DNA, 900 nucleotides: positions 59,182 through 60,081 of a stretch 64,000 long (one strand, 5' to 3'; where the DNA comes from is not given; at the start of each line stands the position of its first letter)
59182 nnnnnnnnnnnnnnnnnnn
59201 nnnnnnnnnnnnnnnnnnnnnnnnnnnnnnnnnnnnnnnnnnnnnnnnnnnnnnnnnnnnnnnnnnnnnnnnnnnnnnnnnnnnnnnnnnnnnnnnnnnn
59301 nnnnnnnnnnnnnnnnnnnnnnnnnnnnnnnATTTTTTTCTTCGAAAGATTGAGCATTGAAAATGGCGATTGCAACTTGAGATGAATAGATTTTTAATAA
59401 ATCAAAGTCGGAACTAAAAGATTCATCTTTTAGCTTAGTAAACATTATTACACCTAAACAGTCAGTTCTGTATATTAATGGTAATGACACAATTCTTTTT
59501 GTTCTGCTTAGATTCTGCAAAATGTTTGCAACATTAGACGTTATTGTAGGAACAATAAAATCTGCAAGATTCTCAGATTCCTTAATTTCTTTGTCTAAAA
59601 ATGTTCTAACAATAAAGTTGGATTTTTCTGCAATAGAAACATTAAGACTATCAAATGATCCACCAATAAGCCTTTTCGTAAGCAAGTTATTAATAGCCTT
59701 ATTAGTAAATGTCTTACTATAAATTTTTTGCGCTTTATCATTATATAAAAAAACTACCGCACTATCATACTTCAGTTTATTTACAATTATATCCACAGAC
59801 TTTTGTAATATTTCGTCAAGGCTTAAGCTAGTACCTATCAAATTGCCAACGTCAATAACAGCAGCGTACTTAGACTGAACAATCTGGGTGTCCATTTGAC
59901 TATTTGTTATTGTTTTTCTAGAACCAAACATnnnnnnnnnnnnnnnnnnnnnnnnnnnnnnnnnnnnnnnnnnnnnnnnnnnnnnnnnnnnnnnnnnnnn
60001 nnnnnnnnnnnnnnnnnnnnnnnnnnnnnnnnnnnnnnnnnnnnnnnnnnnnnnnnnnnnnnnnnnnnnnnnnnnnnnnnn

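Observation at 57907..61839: Three-gene operon: XRE-GAF regulator, unknown helical protein, cytoplasmic double-GAF histidine kinase, with no response regulator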

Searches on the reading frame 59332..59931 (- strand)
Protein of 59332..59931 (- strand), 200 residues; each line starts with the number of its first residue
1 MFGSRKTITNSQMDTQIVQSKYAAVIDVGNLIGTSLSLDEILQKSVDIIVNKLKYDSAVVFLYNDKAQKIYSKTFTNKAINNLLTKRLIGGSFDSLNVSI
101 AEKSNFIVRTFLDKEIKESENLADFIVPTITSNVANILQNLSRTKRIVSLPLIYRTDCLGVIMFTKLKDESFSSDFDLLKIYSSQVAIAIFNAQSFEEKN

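Call 64: find_related_loci(query=A4, collection=genome_contigs, flank=10000)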
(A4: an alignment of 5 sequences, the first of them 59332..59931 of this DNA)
Query A4 (200 aa) in genome_contigs; peptide patterns used: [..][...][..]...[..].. (x = any residue, [..] = any of these).
73 stretches matched a pattern; 3 encode a relative of the query (tblastn E <= 1e-3); 3 distinct loci.
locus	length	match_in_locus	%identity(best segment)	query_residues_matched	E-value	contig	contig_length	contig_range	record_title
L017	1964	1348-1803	39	38-190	3e-33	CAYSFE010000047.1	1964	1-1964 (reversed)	MAG TPA_asm: uncultured Candidatus Saccharibacteria bacterium isolate SRP342105_co1_262 genome assembly, contig: NODE_97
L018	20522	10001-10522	30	25-198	8e-17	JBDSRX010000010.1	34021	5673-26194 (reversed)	MAG: Candidatus Dojkabacteria bacterium isolate cluster1_bin.520 k127_8447850, whole genome shotgun sequence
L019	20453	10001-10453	26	35-198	7e-8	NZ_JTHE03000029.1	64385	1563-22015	Lyngbya confervoides BDU141951 NODE_163_length_64385_cov_162.784210, whole genome shotgun sequence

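Call 67: search_protein_families(library=pfam, proteins=[L018:11300-12154:+, L018:7731-8807:+, L018:5063-7390:-, L018:8964-9758:+, L018:9761-10570:+, L018:10560-11303:+, L018:12173-14203:+, L018:14756-15526:+, L018:15539-16087:+], max_evalue=0.01)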
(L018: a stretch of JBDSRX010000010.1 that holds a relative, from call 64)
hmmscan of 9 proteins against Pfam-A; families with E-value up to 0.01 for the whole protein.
L018:11300-12154:+ (284 aa): 1 family
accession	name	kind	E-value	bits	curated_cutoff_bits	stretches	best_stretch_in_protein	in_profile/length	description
PF01040.23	UbiA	-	4.4e-23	82.3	34.2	1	44-268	20-246/250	UbiA prenyltransferase family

L018:7731-8807:+ (358 aa): 1 family
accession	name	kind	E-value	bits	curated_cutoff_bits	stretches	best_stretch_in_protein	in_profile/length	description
PF00348.22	polyprenyl_synt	-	4.6e-54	183.7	27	1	46-305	12-250/251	Polyprenyl synthetase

L018:5063-7390:- (775 aa): 5 families
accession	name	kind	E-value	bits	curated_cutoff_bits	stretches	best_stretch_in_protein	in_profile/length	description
PF02518.31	HATPase_c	-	5.8e-22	78.7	26.4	1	651-762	2-110/111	Histidine kinase-, DNA gyrase B-, and HSP90-like ATPase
PF01590.32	GAF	-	3.8e-07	31.1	22.4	1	400-474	57-132/133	GAF domain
PF13185.12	GAF_2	-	1.6e-05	25.6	28.6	1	393-476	53-136/136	GAF domain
PF13581.12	HATPase_c_2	-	4.1e-05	24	27.4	1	653-756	30-124/127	Histidine kinase-like ATPase domain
PF14501.12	HATPase_c_5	-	0.0023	18.2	22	1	653-751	4-94/102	GHKL domain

L018:8964-9758:+ (264 aa): 8 families
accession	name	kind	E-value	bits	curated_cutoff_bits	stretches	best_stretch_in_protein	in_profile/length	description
PF01381.28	HTH_3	-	6.4e-11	42.6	23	1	12-64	1-53/55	Helix-turn-helix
PF13560.12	HTH_31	-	1.2e-09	38.8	27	1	7-68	1-63/64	Helix-turn-helix domain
PF13185.12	GAF_2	-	4.9e-08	33.7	28.6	1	91-251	2-135/136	GAF domain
PF12844.13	HTH_19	-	4.5e-07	30.1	30.2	1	9-69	1-61/64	Helix-turn-helix domain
PF13443.12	HTH_26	-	2.3e-05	25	22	1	11-70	1-61/63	Cro/C1-type HTH DNA-binding domain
PF23864.1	DUF7222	-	0.0008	20.1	27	1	216-263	28-74/108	Domain of unknown function (DUF7222)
PF13492.12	GAF_3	-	0.0012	19.7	27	0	208-253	84-129/129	GAF domain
PF11849.14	DUF3369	-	0.0054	17.5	27.2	0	174-260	82-168/168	Domain of unknown function (DUF3369)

L018:9761-10570:+ (269 aa): 6 families
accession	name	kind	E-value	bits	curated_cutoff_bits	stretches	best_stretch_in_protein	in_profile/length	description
PF01381.28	HTH_3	-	8.9e-11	42.1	23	1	13-61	1-49/55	Helix-turn-helix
PF13560.12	HTH_31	-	6.9e-09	36.3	27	1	9-67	2-61/64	Helix-turn-helix domain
PF12844.13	HTH_19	-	4.3e-07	30.2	30.2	1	10-62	1-53/64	Helix-turn-helix domain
PF13185.12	GAF_2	-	1.2e-05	26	28.6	1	162-246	56-135/136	GAF domain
PF01590.32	GAF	-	3.2e-05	24.9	22.4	1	93-246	1-133/133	GAF domain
PF13443.12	HTH_26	-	0.0011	19.6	22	1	12-63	1-53/63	Cro/C1-type HTH DNA-binding domain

L018:10560-11303:+ (247 aa): 5 families
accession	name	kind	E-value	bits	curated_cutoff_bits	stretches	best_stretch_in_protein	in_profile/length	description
PF01381.28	HTH_3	-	1.5e-10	41.4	23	1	13-62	1-50/55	Helix-turn-helix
PF13560.12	HTH_31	-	6.4e-08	33.2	27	1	8-62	1-56/64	Helix-turn-helix domain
PF13185.12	GAF_2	-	7.3e-07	29.9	28.6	1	92-243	2-135/136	GAF domain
PF12844.13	HTH_19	-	2.8e-05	24.4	30.2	1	10-62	1-53/64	Helix-turn-helix domain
PF13443.12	HTH_26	-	0.00097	19.8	22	1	12-63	1-53/63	Cro/C1-type HTH DNA-binding domain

L018:12173-14203:+ (676 aa): 6 families
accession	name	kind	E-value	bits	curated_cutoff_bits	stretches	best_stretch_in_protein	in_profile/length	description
PF02518.31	HATPase_c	-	2.4e-23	83.1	26.4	1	542-664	2-110/111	Histidine kinase-, DNA gyrase B-, and HSP90-like ATPase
PF13185.12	GAF_2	-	9.2e-17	62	28.6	2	48-200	7-135/136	GAF domain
PF01590.32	GAF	-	7.5e-13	49.6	22.4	1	46-200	3-133/133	GAF domain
PF00512.31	HisKA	-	6e-08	33.1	26.9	1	426-494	3-65/66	His Kinase A (phospho-acceptor) domain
PF13492.12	GAF_3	-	0.00052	20.9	27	0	152-202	78-129/129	GAF domain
PF11849.14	DUF3369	-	0.0014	19.4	27.2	0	371-403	135-167/168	Domain of unknown function (DUF3369)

L018:14756-15526:+ (256 aa): 0 families

L018:15539-16087:+ (182 aa): 1 family
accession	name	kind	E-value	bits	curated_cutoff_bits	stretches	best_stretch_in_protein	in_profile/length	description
PF00293.34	NUDIX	-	8.1e-07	29.6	21.1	1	52-173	8-130/134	NUDIX domain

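Call 70: find_related_loci(query=A4, collection=metagenome_contigs, flank=8000)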
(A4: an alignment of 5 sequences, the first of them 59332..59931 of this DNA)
Query A4 (200 aa) in metagenome_contigs; peptide patterns used: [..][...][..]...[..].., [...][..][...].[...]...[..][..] (x = any residue, [..] = any of these).
226 stretches matched a pattern; 2 encode a relative of the query (tblastn E <= 1e-3); 2 distinct loci.
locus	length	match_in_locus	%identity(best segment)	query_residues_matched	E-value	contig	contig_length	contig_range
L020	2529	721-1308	33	16-195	1e-34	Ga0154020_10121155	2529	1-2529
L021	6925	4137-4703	34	16-190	8e-34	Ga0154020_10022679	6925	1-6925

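Call 73: find_homologous_proteins(query=window:59332-59931:-, max_evalue=0.001)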
Query window:59332-59931:- (200 aa): 1 proteins with E <= 0.001 among 127 candidates.
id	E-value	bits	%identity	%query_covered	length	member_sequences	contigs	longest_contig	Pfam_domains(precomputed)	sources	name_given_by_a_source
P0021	3.0e-40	156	59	68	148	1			-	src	-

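Call 74: find_homologous_proteins(query=A3, max_evalue=1e-10)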
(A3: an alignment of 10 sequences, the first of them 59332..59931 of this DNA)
Query A3 (10 sequences) (200 aa, profile of the alignment): 5 proteins with E <= 1e-10 among 3162 candidates.
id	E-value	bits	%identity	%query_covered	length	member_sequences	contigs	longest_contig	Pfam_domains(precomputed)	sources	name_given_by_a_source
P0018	2.4e-57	212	29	77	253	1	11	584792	PF01381.29,PF13560.13,PF11849.15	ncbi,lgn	-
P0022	1.7e-53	199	26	78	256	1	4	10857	PF12844.14,PF01381.29,PF13560.13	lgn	-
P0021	6.5e-46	174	59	68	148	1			-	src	-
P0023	1.2e-45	174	34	91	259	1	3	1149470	PF12844.14,PF13185.13,PF01381.29,PF13560.13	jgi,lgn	jgi:transcriptional regulator with XRE-family HTH domain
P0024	1.5e-35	141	29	88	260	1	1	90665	PF12844.14,PF01381.29,PF13560.13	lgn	-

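Call 101: predict_structure(alignment_id=A5)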
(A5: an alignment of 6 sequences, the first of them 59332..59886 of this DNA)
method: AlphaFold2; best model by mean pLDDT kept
length: 185 residues; sequences in the alignment: 6
mean_pLDDT: 84.9   pTM: 0.83
mean pLDDT of the five models: 84.9, 84.5, 84.0, 81.8, 78.8
residues with pLDDT >= 90: 72; 70-90: 90; 50-70: 21; < 50: 2
segments of 3 or more residues with pLDDT < 50: none
pLDDT, mean of each block of 10 residues (from residue 1): 66 75 86 84 91 90 65 70 92 96 94 86 86 95 94 85 91 89 76
secondary structure, 60 per line:
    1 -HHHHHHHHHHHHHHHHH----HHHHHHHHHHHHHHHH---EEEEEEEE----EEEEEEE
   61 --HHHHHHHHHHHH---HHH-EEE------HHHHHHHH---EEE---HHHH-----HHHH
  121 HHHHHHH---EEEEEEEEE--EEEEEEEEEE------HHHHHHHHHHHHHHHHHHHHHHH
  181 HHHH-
elements in order: H2-18 H23-38 E42-49 E54-60 H63-74 E82-84 H91-98 E102-104 H108-111 H117-127 E131-139 E142-151 H158-184

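Call 108: search_protein_families(library=ncbifam, proteins=[L018:11300-12154:+, L018:7731-8807:+], max_evalue=0.001)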
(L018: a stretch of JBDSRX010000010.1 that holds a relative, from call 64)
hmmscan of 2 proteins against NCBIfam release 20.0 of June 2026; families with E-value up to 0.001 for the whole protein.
L018:11300-12154:+ (284 aa): 18 families
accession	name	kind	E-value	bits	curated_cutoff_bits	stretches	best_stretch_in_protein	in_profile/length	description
NF009523.0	PRK12884.1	equivalog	3e-17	62.7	269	1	21-278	17-271/279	prenyltransferase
NF009521.0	PRK12882.1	equivalog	3e-14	52.9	296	1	68-257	63-250/280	geranylgeranylglycerol-phosphate geranylgeranyltransferase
NF005742.0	PRK07566.1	equivalog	4.8e-13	48.9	313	1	71-255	93-282/315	chlorophyll synthase ChlG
TIGR01476.1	chlor_syn_BchG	subfamily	2.3e-12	47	212.3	1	71-274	65-274/283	(bacterio)chlorophyll synthase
NF009522.0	PRK12883.1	equivalog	3.1e-11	43.3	353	1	21-273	16-263/279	geranylgeranylglycerol-phosphate geranylgeranyltransferase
TIGR02056.1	ChlG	equivalog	1.5e-10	41.1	436.45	1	6-259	16-277/306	chlorophyll synthase ChlG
NF010117.0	PRK13591.1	equivalog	1.3e-09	37.6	238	1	137-256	156-269/307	prenyltransferase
NF004750.0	PRK06080.1-2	equivalog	7.5e-08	32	346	1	103-251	119-266/301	1,4-dihydroxy-2-naphthoate polyprenyltransferase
NF009513.0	PRK12872.1-3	equivalog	1.2e-07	31.6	288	1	87-282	108-288/293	prenyltransferase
TIGR00751.1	menA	equivalog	2.9e-07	30.2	102.15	1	77-240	65-242/284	1,4-dihydroxy-2-naphthoate octaprenyltransferase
NF009517.0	PRK12876.1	equivalog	6.7e-07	29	419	1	33-267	36-279/300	prenyltransferase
NF004749.0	PRK06080.1-1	equivalog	1e-06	28.2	277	1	151-244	174-264/311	1,4-dihydroxy-2-naphthoate polyprenyltransferase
NF004751.0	PRK06080.1-3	equivalog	1.6e-06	27.9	264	1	144-242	157-255/296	1,4-dihydroxy-2-naphthoate polyprenyltransferase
NF009525.0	PRK12887.1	equivalog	2.7e-06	27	226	1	37-271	51-294/310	homogentisate phytyltransferase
NF009058.0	PRK12392.1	subfamily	8.3e-06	25.1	494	1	64-260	72-277/333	bacteriochlorophyll c synthase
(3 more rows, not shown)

L018:7731-8807:+ (358 aa): 16 families
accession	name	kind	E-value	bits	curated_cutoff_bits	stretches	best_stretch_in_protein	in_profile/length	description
NF041169.1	f2_encap_cargo4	exception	1.2e-56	192.4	450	1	45-357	45-333/334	family 2 encapsulin nanocompartment cargo protein polyprenyl transferase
NF040698.1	IdsA_Meth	equivalog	1.2e-53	182.5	468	1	8-357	8-327/328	short chain isoprenyl diphosphate synthase IdsA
NF041003.1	GGPP_syn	equivalog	1.6e-51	175.4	500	1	7-356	6-324/326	geranylgeranyl diphosphate synthase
NF042416.1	GFPPS_Mycobact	equivalog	7e-40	137.1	600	1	26-345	21-340/350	bifunctional (2E,6E)-farnesyl/geranyl diphosphate synthase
NF045485.1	FPPsyn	subfamily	3.1e-39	134.9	275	1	34-305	23-282/288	farnesyl diphosphate synthase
NF040789.2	gerfarn_diphsyn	equivalog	6.8e-34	117.6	560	1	74-358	85-345/345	geranylfarnesyl diphosphate synthase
NF008140.0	PRK10888.1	equivalog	6.8e-32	111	412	1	42-341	36-310/323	octaprenyl diphosphate synthase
TIGR02748.1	GerC3_HepT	equivalog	8e-32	110.6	456.55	1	18-358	13-319/319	heptaprenyl diphosphate synthase component II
NF045549.1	GGPPsyn_IdsB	equivalog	7.5e-29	100.8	475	1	47-333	62-328/346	geranylgeranyl diphosphate synthase IdsB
TIGR02749.1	prenyl_cyano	equivalog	6.4e-28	97.7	383.2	1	8-356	4-320/322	solanesyl diphosphate synthase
NF042417.1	NPPPS_Mycobact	equivalog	6.8e-28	97.7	600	1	17-356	28-333/335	nonaprenyl/(2E,6E)-farnesyl/geranylgeranyl diphosphat synthase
NF007877.0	PRK10581.1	equivalog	3.8e-27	95.2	321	1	48-289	42-271/299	(2E,6E)-farnesyl diphosphate synthase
NF045685.1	GGPPSynCrtE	equivalog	1e-26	93.6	460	1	49-289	41-268/293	geranylgeranyl diphosphate synthase CrtE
NF045628.1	HxpDPsynlarge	equivalog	9.2e-25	87.3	500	1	17-356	7-309/311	hexaprenyl-diphosphate synthase large subunit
NF040627.1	GFPS_Meth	equivalog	1.3e-09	37.9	600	1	44-248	34-212/285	geranylfarnesyl diphosphate synthase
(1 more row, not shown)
